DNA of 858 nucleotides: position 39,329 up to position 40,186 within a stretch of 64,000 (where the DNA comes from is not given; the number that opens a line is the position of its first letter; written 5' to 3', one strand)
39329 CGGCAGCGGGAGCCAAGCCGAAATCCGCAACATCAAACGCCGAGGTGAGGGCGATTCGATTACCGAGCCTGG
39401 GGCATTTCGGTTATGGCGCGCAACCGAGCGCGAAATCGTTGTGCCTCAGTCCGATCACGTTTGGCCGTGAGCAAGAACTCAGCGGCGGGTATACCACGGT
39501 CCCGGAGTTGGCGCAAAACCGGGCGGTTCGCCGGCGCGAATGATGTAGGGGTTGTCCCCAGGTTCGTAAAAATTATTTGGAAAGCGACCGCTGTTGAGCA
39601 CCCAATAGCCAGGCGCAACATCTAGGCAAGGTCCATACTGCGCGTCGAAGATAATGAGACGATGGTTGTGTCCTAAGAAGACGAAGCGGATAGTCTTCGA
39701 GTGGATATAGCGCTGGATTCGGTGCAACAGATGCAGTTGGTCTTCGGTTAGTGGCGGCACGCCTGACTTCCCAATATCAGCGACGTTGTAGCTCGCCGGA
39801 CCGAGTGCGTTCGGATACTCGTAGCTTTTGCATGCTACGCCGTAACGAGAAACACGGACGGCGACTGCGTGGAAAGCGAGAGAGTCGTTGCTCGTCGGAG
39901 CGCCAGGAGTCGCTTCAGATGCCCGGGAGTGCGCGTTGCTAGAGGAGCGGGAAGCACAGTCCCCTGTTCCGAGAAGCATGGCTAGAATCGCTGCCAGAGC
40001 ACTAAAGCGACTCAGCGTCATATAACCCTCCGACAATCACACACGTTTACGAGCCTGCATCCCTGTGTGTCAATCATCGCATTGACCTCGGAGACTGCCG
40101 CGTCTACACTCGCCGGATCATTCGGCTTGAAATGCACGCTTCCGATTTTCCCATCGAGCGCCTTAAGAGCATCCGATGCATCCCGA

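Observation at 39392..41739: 680-bp direct repeats encoding paralogous secreted proteins bracket a Gp49-like/XRE toxin-antitoxin module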

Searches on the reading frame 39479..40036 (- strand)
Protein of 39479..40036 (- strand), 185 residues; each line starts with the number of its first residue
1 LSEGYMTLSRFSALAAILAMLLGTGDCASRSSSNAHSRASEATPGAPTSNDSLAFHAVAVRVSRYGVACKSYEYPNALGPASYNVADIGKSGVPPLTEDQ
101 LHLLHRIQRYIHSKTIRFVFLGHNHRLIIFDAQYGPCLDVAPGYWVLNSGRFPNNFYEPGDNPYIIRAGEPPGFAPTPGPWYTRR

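Call 5: search_protein_families(library=pfam, proteins=[window:39479-40036:-], max_evalue=0.01)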
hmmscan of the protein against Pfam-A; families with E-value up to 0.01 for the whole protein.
window:39479-40036:- (185 aa): 0 families

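Call 6: search_protein_families(library=ncbifam, proteins=[window:39479-40036:-], max_evalue=0.01)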
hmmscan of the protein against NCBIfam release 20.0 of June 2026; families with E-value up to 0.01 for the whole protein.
window:39479-40036:- (185 aa): 0 families

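Call 8: find_homologous_proteins(query=window:39479-40021:-)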
Query window:39479-40021:- (180 aa): 11 proteins with E <= 0.001 among 50 candidates.
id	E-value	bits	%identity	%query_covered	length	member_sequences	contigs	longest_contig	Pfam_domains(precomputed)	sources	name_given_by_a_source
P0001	3.0e-109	381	92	100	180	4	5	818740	-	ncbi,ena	-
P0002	7.3e-36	141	50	78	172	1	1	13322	-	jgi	jgi:hypothetical protein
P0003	6.1e-34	135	52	68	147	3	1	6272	-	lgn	-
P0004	1.1e-33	134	52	68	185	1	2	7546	-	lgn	-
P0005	9.7e-33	131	45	93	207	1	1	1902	-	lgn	-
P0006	2.7e-32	130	44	93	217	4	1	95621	-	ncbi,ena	-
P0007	7.0e-32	129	43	93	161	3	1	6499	-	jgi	-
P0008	8.3e-32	128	50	68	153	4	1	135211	-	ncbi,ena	-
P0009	3.5e-28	116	42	97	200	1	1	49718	-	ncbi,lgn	-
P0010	3.4e-21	94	44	68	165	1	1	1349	-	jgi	jgi:hypothetical protein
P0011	2.6e-9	55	56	31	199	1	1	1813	-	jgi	jgi:hypothetical protein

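Call 10: find_encoding_contigs(protein=P0001, flank=10000, max_places=10)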
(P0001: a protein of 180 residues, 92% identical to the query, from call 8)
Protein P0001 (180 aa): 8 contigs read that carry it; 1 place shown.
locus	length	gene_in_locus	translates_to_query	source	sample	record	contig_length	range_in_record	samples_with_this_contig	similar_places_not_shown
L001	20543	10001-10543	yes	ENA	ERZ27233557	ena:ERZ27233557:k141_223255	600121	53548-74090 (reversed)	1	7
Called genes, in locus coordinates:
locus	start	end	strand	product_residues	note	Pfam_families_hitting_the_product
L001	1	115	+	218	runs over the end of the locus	PF00813:FliP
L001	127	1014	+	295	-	PF02219:MTHFR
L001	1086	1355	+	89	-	PF01313:Bac_export_3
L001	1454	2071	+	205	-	PF01311:Bac_export_1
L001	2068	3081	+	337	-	PF01312:Bac_export_2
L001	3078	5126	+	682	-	PF00771:FHIPEP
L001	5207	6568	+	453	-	PF21760:SecD_1st, PF22599:SecDF_P1_head, PF02355:SecD_SecF_C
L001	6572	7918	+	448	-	PF02355:SecD_SecF_C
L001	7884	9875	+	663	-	PF08797:HIRAN, PF00270:DEAD, PF04851:ResIII, PF00271:Helicase_C, PF22590:Cas3-like_C_2 (faint)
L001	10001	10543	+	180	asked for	-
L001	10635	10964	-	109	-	PF13744:HTH_37, PF01381:HTH_3, PF13443:HTH_26 (weak)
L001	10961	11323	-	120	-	PF05973:Gp49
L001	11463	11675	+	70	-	PF27363:YuaX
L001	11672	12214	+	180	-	-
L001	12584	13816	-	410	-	-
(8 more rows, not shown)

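Call 14: find_encoding_contigs(protein=P0006, flank=6000, max_places=3)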
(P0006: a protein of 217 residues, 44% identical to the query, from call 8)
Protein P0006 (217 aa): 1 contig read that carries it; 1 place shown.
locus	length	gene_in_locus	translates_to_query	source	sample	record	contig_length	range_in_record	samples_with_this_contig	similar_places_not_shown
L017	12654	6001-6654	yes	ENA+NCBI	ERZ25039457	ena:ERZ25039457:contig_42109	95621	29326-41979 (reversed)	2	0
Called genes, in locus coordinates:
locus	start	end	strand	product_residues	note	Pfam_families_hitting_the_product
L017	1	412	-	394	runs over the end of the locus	-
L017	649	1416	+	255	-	PF13506:Glyco_transf_21, PF13641:Glyco_tranf_2_3, PF13632:Glyco_trans_2_3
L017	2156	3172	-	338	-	-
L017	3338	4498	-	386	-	-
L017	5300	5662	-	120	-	-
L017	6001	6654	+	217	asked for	-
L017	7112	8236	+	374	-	PF01799:Fer2_2, PF00941:FAD_binding_5, PF03450:CO_deh_flav_C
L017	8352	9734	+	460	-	PF01315:Ald_Xan_dh_C, PF02738:MoCoBD_1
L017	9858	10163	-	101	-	-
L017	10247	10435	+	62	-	-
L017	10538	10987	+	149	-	-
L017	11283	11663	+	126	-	PF02627:CMD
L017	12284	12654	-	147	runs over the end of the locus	PF12802:MarR_2, PF01047:MarR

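Call 15: find_encoding_contigs(protein=P0008, flank=6000, max_places=3)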
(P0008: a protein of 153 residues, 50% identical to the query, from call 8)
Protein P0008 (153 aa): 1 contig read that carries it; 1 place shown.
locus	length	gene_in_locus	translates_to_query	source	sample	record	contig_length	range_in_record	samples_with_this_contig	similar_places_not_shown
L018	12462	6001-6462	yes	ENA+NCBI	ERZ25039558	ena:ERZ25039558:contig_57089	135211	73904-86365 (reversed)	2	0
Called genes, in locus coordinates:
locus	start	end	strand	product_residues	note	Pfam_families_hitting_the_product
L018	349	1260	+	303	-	-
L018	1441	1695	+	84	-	PF00111:Fer2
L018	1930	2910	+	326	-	PF00941:FAD_binding_5, PF03450:CO_deh_flav_C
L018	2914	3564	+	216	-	PF01315:Ald_Xan_dh_C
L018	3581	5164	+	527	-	PF02738:MoCoBD_1, PF20256:MoCoBD_2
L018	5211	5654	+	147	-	-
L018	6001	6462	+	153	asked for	-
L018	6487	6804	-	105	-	PF00190:Cupin_1 (weak), PF07883:Cupin_2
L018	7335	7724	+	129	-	PF01740:STAS, PF13466:STAS_2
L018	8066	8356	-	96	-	PF01844:HNH (faint)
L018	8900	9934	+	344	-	PF00483:NTP_transferase, PF12804:NTP_transf_3, PF00132:Hexapep (faint), PF25087:GMPPB_C (weak)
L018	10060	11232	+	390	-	PF13439:Glyco_transf_4, PF00534:Glycos_transf_1, PF13692:Glyco_trans_1_4, PF13524:Glyco_trans_1_2 (weak)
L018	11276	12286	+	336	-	-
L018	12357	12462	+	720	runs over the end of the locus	PF00580:UvrD-helicase, PF01443:Viral_helicase1 (faint), PF13245:AAA_19, PF13604:AAA_30 (weak), PF13361:UvrD_C, PF13538:UvrD_C_2 (weak), PF12073:DUF3553 (weak), PF21196:PcrA_UvrD_tudor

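Call 16: find_encoding_contigs(protein=P0009, flank=6000, max_places=3)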
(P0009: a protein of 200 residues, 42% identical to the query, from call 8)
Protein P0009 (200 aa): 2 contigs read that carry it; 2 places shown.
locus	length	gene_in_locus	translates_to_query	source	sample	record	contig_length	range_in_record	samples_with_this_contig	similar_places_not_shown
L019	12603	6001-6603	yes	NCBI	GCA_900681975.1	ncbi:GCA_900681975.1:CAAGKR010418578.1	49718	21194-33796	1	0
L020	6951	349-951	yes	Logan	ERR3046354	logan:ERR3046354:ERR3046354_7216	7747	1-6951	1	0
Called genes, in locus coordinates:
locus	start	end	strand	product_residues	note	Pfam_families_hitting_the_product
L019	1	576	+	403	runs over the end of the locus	PF13481:AAA_25, PF03796:DnaB_C (weak), PF06745:ATPase, PF23442:DUF7125 (faint), PF25199:nSTAND_NTPase5 (weak), PF13541:ChlI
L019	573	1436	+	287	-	PF07837:FTCD_N, PF02971:FTCD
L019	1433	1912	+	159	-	PF06210:DUF1003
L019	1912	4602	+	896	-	PF00675:Peptidase_M16, PF05193:Peptidase_M16_C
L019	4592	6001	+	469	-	PF00171:Aldedh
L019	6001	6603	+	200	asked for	-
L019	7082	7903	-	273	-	PF14805:THDPS_N_2, PF00132:Hexapep (weak), PF14602:Hexapep_2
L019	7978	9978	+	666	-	PF00456:Transketolase_N, PF02779:Transket_pyr, PF02780:Transketolase_C, PF22613:Transketolase_C_1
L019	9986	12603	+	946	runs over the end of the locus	PF00923:TAL_FSA, PF00342:PGI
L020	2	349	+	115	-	?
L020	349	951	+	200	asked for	-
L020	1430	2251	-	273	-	PF14805:THDPS_N_2, PF00132:Hexapep (weak), PF14602:Hexapep_2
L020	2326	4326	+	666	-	PF00456:Transketolase_N, PF02779:Transket_pyr, PF02780:Transketolase_C, PF22613:Transketolase_C_1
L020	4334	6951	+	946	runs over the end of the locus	PF00923:TAL_FSA, PF00342:PGI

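Call 17: find_encoding_contigs(protein=P0002, flank=6000, max_places=3)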
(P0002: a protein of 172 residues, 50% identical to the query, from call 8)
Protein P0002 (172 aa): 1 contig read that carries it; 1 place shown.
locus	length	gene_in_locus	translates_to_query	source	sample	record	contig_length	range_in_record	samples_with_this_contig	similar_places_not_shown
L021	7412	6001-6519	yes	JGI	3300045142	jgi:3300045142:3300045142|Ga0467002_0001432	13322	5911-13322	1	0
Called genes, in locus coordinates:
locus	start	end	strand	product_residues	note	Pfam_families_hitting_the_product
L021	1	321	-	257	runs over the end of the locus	PF13545:HTH_Crp_2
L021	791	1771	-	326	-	PF00589:Phage_integrase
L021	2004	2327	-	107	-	PF12728:HTH_17 (weak)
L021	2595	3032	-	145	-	PF22091:DUF6941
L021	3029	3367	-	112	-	PF15919:HicB_lk_antitox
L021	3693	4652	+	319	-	PF02899:Phage_int_SAM_1 (weak), PF00589:Phage_integrase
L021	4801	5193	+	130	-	PF13384:HTH_23 (weak), PF01527:HTH_Tnp_1, PF13518:HTH_28 (faint)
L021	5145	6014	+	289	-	PF13276:HTH_21, PF00665:rve, PF13683:rve_3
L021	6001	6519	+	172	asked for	-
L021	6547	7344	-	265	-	-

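Call 18: search_protein_families(library=pfam, proteins=[window:39479-40021:-], max_evalue=10)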
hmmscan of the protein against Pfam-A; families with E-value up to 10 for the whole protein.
window:39479-40021:- (180 aa): 0 families

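Call 19: search_protein_families(library=phrogs, proteins=[window:39479-40021:-], max_evalue=0.1)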
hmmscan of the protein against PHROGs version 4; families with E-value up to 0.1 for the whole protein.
window:39479-40021:- (180 aa): 0 families

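Call 20: search_protein_families(library=padloc, proteins=[window:39479-40021:-], max_evalue=0.01)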
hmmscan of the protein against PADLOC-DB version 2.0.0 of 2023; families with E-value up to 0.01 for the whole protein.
window:39479-40021:- (180 aa): 0 families

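Call 22: list_cluster_members(proteins=[window:39479-40021:-, window:41150-41692:-, window:40018-40230:-, window:40370-40732:+, window:40729-41058:+])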
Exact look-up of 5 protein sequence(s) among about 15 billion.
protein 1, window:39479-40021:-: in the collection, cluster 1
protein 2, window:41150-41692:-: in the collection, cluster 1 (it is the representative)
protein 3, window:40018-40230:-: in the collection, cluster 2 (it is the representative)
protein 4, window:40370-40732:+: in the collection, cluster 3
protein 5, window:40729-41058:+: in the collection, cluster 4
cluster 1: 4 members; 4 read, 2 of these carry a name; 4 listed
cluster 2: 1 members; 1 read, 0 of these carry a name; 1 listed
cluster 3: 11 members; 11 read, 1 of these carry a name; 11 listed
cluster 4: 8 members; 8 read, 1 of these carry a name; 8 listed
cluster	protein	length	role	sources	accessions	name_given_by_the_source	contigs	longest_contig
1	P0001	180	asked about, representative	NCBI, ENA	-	-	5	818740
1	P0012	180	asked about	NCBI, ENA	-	-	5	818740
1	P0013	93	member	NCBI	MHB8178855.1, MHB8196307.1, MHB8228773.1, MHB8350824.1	MAG: hypothetical protein ACYDG8_10225 [Vulcanimicrobiaceae bacterium]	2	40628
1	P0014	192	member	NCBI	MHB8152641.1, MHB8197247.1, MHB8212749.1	MAG: hypothetical protein ACYDGW_03810 [Vulcanimicrobiaceae bacterium]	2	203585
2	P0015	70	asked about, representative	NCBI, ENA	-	-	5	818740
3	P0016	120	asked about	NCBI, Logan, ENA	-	-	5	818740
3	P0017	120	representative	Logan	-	-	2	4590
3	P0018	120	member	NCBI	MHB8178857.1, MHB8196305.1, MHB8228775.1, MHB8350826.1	MAG: type II toxin-antitoxin system RelE/ParE family toxin [Vulcanimicrobiaceae bacterium]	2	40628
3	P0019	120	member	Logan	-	-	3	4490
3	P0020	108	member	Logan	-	-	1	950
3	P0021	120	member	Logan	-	-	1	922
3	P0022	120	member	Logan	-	-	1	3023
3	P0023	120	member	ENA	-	-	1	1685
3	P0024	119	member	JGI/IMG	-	-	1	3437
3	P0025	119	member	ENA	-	-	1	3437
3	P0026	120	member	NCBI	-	-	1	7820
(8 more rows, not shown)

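Call 23: find_encoding_contigs(protein=P0014, flank=8000, max_places=4)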
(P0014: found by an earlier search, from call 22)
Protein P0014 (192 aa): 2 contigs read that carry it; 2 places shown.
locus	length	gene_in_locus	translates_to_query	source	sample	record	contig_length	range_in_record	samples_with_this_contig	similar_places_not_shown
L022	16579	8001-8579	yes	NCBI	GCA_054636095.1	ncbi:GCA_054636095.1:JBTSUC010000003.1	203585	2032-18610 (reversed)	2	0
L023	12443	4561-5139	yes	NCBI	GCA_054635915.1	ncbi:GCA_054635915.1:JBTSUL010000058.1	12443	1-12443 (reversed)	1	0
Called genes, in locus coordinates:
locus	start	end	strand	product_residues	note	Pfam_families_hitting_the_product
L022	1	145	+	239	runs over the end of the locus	PF01311:Bac_export_1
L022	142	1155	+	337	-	PF01312:Bac_export_2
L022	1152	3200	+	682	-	PF00771:FHIPEP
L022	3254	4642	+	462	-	PF21760:SecD_1st, PF22599:SecDF_P1_head, PF02355:SecD_SecF_C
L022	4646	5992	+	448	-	PF02355:SecD_SecF_C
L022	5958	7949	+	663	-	PF08797:HIRAN, PF00270:DEAD, PF04851:ResIII, PF00271:Helicase_C, PF22590:Cas3-like_C_2 (faint)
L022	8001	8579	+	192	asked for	-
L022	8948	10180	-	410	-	-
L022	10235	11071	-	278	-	-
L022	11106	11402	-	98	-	-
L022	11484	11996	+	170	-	PF00156:Pribosyltran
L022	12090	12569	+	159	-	-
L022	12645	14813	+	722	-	PF01966:HD, PF13328:HD_4, PF04607:RelA_SpoT, PF02824:TGS, PF19296:RelA_AH, PF28438:RelA_RIS, PF13291:ACT_4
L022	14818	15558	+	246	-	PF01925:TauE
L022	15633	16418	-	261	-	PF01145:Band_7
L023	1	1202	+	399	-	PF21760:SecD_1st, PF22599:SecDF_P1_head, PF02355:SecD_SecF_C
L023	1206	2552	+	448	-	PF02355:SecD_SecF_C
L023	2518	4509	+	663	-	PF08797:HIRAN, PF00270:DEAD, PF04851:ResIII, PF00271:Helicase_C, PF22590:Cas3-like_C_2 (faint)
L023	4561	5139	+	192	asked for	-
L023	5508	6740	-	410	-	-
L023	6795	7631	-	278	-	-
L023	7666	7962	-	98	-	-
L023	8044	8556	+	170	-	PF00156:Pribosyltran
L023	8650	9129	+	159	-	-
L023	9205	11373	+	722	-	PF01966:HD, PF13328:HD_4, PF04607:RelA_SpoT, PF02824:TGS, PF19296:RelA_AH, PF28438:RelA_RIS, PF13291:ACT_4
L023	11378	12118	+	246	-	PF01925:TauE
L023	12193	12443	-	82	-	?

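Call 24: find_encoding_contigs(protein=P0013, flank=8000, max_places=4)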
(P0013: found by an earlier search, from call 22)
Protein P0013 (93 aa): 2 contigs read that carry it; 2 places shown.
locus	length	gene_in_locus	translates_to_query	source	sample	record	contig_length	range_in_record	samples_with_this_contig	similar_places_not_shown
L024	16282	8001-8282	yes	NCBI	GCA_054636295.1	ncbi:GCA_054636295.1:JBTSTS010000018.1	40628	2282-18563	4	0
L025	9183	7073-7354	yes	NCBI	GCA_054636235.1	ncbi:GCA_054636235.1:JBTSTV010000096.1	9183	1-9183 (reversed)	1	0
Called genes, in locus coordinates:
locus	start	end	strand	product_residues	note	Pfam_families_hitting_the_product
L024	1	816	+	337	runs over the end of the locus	PF01312:Bac_export_2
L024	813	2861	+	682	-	PF00771:FHIPEP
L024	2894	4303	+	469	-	PF21760:SecD_1st, PF22599:SecDF_P1_head, PF02355:SecD_SecF_C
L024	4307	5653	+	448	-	PF02355:SecD_SecF_C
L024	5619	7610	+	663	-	PF08797:HIRAN, PF00270:DEAD, PF04851:ResIII, PF00271:Helicase_C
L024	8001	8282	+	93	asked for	-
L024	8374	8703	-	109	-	PF13744:HTH_37, PF01381:HTH_3, PF13443:HTH_26 (weak)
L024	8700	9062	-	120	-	PF05973:Gp49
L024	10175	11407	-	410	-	-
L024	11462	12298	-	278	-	-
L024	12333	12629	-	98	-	-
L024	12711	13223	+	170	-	PF00156:Pribosyltran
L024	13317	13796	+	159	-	-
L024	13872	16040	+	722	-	PF01966:HD, PF13328:HD_4, PF04607:RelA_SpoT, PF02824:TGS, PF19296:RelA_AH, PF28438:RelA_RIS, PF13291:ACT_4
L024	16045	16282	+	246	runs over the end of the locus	PF01925:TauE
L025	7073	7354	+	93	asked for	-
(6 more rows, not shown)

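Call 30: find_encoding_contigs(protein=P0026, flank=8000, max_places=3)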
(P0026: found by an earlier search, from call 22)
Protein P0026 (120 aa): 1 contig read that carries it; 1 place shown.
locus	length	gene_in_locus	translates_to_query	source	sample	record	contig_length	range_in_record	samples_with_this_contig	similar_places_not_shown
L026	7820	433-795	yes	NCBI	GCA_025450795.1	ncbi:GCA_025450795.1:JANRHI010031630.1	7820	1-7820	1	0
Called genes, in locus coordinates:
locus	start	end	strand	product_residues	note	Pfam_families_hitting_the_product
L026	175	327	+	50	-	-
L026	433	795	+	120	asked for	PF05973:Gp49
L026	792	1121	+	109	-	PF13744:HTH_37, PF01381:HTH_3 (weak), PF13443:HTH_26 (weak)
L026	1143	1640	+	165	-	PF03544:TonB_C (weak)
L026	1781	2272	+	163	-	-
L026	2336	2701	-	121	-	PF04020:Phage_holin_4_2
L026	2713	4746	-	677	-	PF01541:GIY-YIG, PF24348:DUF7508 (faint), PF27096:UvrC_M, PF22920:UvrC_RNaseH, PF08459:UvrC_RNaseH_dom, PF14520:HHH_5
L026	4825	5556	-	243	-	-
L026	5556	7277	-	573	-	PF08450:SGL (faint), PF24684:Vgb_lyase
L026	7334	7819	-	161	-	?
